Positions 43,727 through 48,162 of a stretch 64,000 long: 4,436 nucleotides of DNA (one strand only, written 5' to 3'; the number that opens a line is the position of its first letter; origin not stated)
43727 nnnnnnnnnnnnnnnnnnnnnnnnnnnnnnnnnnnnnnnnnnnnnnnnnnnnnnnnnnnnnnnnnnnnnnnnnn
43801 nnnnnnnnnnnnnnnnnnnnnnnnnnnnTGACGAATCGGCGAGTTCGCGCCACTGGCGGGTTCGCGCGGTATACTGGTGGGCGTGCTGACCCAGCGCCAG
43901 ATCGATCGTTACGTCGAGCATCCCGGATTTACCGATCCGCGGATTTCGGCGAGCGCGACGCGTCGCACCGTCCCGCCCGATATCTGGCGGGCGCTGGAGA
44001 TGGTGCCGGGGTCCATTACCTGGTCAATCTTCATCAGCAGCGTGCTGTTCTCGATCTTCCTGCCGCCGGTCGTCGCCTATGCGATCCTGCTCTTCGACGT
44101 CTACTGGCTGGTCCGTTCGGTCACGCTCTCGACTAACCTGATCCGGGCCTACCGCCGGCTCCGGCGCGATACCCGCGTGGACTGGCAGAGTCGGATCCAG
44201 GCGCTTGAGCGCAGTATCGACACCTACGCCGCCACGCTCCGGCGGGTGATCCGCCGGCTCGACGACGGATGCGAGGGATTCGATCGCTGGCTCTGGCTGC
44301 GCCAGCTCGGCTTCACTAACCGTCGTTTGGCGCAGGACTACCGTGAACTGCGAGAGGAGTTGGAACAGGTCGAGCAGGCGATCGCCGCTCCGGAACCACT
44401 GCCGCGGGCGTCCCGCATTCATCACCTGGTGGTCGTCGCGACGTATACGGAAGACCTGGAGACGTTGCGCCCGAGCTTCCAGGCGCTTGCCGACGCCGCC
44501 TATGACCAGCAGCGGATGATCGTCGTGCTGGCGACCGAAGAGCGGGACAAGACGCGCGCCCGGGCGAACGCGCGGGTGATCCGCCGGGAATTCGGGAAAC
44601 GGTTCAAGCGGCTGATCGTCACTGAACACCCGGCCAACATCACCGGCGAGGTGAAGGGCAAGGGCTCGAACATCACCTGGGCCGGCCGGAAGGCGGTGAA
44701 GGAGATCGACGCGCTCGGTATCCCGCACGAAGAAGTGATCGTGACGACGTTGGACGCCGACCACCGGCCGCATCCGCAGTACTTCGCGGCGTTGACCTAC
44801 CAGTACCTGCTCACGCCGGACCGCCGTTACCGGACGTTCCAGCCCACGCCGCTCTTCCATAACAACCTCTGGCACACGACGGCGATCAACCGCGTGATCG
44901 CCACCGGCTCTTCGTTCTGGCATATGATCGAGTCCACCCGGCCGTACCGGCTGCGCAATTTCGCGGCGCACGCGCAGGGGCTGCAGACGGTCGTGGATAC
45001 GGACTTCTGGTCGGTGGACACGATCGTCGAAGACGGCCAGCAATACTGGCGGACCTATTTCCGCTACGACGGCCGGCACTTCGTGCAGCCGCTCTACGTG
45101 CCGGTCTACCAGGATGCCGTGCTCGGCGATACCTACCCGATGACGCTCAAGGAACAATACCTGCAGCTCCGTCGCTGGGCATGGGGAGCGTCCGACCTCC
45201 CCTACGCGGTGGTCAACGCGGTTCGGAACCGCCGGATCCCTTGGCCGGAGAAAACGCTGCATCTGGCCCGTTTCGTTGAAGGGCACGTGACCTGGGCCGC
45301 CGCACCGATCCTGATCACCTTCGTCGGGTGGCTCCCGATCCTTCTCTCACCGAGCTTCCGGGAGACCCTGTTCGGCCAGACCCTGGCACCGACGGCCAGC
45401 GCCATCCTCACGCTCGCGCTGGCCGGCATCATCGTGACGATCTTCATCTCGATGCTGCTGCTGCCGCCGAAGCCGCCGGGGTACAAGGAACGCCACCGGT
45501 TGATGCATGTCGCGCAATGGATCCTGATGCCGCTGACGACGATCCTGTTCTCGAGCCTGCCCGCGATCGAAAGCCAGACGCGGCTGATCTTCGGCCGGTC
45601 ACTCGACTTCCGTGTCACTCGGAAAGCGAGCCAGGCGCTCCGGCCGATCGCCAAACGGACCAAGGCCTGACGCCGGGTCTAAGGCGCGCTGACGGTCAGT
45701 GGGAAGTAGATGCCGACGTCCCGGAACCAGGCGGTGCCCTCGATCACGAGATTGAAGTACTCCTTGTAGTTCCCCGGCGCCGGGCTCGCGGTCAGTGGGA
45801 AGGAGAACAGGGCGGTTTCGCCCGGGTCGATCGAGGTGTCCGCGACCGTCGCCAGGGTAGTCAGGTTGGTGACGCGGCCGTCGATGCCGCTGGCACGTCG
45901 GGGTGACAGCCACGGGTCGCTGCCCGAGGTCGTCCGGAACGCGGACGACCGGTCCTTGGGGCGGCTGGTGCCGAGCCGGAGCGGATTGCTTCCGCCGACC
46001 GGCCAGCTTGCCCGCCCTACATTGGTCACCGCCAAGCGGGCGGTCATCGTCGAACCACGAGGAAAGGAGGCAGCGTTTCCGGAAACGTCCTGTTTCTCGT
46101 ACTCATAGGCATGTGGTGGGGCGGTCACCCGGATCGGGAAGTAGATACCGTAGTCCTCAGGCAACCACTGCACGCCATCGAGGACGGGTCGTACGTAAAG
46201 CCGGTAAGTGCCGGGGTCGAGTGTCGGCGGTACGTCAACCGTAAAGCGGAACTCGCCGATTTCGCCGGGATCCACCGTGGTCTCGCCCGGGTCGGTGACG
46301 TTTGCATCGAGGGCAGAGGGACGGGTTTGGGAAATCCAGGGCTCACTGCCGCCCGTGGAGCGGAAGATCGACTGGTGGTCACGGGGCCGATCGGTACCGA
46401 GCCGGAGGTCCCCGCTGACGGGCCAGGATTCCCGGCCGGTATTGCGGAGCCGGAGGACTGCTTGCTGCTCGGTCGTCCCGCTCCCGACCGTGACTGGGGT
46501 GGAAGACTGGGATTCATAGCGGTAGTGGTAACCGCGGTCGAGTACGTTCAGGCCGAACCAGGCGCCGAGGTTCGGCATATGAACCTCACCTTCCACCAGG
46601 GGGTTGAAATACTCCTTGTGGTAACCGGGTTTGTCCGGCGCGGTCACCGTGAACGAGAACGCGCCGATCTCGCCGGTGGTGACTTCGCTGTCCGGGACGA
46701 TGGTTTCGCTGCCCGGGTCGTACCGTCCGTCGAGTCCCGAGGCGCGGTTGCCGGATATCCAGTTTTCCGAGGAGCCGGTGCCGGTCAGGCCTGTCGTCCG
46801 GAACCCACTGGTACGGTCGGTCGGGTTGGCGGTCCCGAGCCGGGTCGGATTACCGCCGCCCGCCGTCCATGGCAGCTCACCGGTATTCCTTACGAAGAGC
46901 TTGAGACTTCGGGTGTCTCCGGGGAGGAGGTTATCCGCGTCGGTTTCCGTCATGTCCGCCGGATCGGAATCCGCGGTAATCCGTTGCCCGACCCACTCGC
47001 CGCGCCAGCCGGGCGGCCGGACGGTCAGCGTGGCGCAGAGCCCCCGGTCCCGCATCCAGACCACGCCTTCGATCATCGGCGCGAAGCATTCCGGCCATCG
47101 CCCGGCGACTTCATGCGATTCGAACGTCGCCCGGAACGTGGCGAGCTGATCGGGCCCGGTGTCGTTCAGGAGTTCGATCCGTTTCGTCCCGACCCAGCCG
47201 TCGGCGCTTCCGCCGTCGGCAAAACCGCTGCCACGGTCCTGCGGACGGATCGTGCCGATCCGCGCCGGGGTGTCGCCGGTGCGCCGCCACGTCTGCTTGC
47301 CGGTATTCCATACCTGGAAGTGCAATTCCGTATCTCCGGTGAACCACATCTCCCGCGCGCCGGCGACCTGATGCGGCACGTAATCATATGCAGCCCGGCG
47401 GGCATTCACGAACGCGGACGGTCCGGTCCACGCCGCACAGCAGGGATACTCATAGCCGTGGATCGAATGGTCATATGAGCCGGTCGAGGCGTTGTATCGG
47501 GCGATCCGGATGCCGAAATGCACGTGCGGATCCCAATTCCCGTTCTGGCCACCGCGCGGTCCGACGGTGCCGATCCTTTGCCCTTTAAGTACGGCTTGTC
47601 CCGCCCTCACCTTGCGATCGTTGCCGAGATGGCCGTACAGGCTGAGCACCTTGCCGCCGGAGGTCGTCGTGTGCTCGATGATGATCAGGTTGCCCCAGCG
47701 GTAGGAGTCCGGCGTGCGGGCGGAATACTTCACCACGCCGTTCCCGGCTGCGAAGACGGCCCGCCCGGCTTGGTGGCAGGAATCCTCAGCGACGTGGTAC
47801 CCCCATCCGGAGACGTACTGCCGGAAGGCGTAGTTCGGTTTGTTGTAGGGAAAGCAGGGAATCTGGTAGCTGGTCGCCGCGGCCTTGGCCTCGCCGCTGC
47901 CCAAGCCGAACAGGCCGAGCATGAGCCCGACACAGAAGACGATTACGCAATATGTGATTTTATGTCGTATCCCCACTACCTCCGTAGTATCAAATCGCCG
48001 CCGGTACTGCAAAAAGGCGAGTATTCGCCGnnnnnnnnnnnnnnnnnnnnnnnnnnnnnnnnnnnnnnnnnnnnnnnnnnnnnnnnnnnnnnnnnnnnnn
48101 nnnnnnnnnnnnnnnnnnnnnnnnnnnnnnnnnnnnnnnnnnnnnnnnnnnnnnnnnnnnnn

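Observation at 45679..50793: Tandem paralogous giant secreted M23-peptidase proteins built from an unassigned ~110-aa repeat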

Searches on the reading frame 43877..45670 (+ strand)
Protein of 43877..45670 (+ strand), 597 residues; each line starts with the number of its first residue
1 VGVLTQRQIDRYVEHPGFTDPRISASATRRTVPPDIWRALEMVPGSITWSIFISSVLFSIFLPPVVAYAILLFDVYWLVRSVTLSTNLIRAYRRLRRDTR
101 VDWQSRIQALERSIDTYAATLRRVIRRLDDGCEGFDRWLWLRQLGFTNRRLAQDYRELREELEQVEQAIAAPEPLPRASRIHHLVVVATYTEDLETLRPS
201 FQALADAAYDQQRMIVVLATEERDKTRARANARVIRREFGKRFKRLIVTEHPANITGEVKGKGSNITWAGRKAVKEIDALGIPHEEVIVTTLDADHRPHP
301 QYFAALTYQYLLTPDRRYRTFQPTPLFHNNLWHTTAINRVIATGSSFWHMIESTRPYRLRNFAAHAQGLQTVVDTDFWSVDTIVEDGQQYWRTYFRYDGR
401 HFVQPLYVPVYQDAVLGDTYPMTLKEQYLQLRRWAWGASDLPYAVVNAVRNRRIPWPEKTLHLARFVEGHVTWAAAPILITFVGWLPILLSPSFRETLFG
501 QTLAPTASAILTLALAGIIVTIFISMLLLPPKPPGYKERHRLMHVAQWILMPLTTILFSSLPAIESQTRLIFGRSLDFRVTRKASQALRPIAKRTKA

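Call 69: search_protein_families(library=ncbifam, proteins=[window:43877-45670:+], max_evalue=0.001)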
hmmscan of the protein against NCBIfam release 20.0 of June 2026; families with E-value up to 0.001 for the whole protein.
window:43877-45670:+ (597 aa): 0 families

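Call 70: search_protein_families(library=pfam, proteins=[window:43877-45670:+], max_evalue=0.01)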
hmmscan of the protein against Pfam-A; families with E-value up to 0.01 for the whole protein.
window:43877-45670:+ (597 aa): 2 families
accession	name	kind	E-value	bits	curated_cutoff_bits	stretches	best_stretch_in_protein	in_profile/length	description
PF13632.12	Glyco_trans_2_3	-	7.4e-05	23.1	27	1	288-518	1-188/198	Glycosyl transferase family group 2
PF03142.21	Chitin_synth_2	-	0.0082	15.3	27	0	178-218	22-62/527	Chitin synthase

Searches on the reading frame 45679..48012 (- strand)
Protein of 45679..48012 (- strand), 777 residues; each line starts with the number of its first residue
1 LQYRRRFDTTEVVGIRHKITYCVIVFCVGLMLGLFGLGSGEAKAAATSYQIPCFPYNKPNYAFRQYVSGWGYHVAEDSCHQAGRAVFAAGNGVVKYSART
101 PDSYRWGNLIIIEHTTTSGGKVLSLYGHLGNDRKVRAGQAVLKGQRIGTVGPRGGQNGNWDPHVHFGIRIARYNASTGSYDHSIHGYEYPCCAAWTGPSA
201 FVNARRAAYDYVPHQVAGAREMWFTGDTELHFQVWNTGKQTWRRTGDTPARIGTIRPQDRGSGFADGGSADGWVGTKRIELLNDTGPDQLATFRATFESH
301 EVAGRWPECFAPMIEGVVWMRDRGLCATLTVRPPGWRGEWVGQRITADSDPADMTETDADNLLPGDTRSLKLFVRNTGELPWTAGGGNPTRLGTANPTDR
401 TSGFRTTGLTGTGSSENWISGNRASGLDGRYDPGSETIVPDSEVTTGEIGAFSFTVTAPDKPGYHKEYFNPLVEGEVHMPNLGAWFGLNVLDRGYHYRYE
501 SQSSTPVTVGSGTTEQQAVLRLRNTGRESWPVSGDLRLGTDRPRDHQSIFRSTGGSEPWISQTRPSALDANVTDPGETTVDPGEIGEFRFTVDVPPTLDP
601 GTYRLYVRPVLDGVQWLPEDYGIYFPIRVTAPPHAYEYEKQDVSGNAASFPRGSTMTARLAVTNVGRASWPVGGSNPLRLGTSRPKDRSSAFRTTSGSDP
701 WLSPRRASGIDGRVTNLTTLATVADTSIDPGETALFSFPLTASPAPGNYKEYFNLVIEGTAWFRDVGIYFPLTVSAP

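Call 3: search_protein_families(library=pfam, proteins=[window:45679-48012:-], max_evalue=1)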
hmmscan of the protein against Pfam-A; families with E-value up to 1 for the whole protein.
window:45679-48012:- (777 aa): 3 families
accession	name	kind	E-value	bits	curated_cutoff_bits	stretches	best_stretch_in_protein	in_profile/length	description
PF01551.29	Peptidase_M23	-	9e-17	61.5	28.7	1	79-171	9-90/96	Peptidase family M23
PF16158.11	N_BRCA1_IG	-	1e-10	42.5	28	1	653-759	11-95/108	Ig-like domain from next to BRCA1 gene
PF10633.15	NPCBM_assoc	-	0.14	12.8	24.4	0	579-605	45-71/78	NPCBM-associated, NEW3 domain of alpha-galactosidase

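Call 4: search_protein_families(library=ncbifam, proteins=[window:45679-48012:-], max_evalue=1)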
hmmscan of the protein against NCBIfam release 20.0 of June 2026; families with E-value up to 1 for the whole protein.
window:45679-48012:- (777 aa): 11 families
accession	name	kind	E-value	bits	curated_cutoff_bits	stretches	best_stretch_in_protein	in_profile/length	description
NF004799.0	PRK06148.1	subfamily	1.6e-15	56.2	1128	1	72-173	440-542/1015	hypothetical protein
NF052336.1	PdgHdaseHSB100310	equivalog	4.1e-09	36.3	500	1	41-170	27-143/316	peptidoglycan hydrolase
NF052530.1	Heli_ShapePgp3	exception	1.4e-08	34.2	300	1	71-171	165-254/270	peptidoglycan metallopeptidase Pgp3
NF053824.1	PdgNdpepShyC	equivalog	2.6e-07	29.9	700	1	74-167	297-379/429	peptidoglycan DD-endopeptidase ShyC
NF040883.1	amid_act_ActS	equivalog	6.6e-07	28.8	375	1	77-169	140-221/242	amidase activator ActS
NF050804.1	CellDivDipMCaul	equivalog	9.2e-07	28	900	1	81-171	536-616/634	cell division endopeptidase DipM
NF053825.1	PdgNdpepShyA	equivalog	1.3e-05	24.1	700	1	73-168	296-380/425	peptidoglycan DD-endopeptidase ShyA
NF008123.1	PRK10871.1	equivalog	8.6e-05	22.1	311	1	81-169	273-350/365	murein hydrolase activator NlpD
NF008652.0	PRK11649.1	equivalog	0.0004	19.2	341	1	79-172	319-401/439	murein DD-endopeptidase MepM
NF053738.1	S2SprSpoIIQBc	equivalog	0.0095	15.6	250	1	105-170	153-212/232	stage II sporulation protein SpoIIQ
NF008644.1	PRK11637.1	equivalog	0.047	12.7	270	1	106-169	316-371/385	murein hydrolase activator EnvC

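Call 52: predict_structure(alignment_id=A3)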
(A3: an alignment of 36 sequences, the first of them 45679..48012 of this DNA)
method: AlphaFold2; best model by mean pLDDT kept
length: 777 residues; sequences in the alignment: 36
mean_pLDDT: 90.7   pTM: 0.61
mean pLDDT of the five models: 90.7, 89.8, 89.3, 88.9, 88.5
residues with pLDDT >= 90: 642; 70-90: 91; 50-70: 15; < 50: 29
segments of 3 or more residues with pLDDT < 50: 1-18, 32-41
pLDDT, mean of each block of 10 residues (from residue 1): 38 48 55 44 72 89 84 92 95 95 88 91 96 95 93 93 95 94 86 87 91 92 94 94 95 94 93 95 95 96 95 95 92 94 95 93 95 96 93 95 93 88 95 94 95 96 96 94 96 95 94 92 96 95 93 88 95 96 97 93 96 92 96 93 93 94 94 93 94 88 94 94 95 96 95 94 93 91
secondary structure, 60 per line:
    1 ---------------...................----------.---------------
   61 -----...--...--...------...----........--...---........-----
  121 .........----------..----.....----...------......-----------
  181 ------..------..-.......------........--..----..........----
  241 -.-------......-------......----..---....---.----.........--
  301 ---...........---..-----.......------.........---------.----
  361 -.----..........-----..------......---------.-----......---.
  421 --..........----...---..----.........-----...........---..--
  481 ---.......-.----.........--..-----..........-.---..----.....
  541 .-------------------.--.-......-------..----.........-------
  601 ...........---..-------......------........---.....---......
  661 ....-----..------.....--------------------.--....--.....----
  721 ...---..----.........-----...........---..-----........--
elements in order (helices of 4 or more, strands of 3 or more residues): H16-34 E66-68 E71-73 E76-78 E85-87 E92-99 E108-115 E121-129 E146-150 E164-169 H198-204 E211-218 E227-236 E250-255 H263-268 E278-281 E290-298 E304-314 E325-331 E338-346 E367-376 E390-395 H411-416 E423-432 E437-439 E449-457 E463-473 E484-490 E497-505 E515-524 E536-541 E566-571 E585-593 E601-611 E624-629 E636-643 E655-664 E678-682 E706-709 E712-716 E721-723 E733-741 E747-757 E768-775

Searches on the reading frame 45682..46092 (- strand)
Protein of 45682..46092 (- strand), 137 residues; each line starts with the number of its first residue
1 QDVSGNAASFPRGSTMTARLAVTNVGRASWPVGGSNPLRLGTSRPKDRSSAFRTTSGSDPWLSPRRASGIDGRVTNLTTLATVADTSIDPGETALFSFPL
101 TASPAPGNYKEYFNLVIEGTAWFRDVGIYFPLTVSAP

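Call 7: search_protein_families(library=pfam, proteins=[window:45682-46092:-], max_evalue=1)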
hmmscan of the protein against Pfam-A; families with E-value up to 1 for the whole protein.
seq(137 aa): 1 family
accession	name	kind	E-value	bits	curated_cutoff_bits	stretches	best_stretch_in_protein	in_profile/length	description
PF16158.11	N_BRCA1_IG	-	0.00015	22.7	28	1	9-119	7-95/108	Ig-like domain from next to BRCA1 gene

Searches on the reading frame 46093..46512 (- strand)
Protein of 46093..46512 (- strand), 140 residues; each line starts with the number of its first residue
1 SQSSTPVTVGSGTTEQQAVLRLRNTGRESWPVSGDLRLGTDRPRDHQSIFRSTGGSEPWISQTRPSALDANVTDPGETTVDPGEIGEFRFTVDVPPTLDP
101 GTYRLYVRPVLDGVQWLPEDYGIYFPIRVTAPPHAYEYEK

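Call 7: search_protein_families(library=pfam, proteins=[window:46093-46512:-], max_evalue=1)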
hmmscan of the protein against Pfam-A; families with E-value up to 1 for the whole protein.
seq(140 aa): 2 families
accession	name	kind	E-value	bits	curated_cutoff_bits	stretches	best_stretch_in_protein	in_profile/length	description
PF16158.11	N_BRCA1_IG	-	0.015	16.2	28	1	15-106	13-87/108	Ig-like domain from next to BRCA1 gene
PF06280.18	fn3_5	-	0.13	13.4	27.6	1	65-100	52-86/112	Fn3-like domain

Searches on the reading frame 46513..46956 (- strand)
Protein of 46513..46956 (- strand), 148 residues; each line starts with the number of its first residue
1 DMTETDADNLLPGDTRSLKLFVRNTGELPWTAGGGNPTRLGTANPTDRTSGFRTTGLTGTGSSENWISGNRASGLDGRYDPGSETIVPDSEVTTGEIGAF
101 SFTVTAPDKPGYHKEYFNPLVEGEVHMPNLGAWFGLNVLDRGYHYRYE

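Call 7: search_protein_families(library=pfam, proteins=[window:46513-46956:-], max_evalue=1)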
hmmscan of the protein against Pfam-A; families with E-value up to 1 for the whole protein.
seq(148 aa): 1 family
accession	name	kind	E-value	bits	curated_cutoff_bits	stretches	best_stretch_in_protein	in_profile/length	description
PF16158.11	N_BRCA1_IG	-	0.0046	17.9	28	1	83-118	54-89/108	Ig-like domain from next to BRCA1 gene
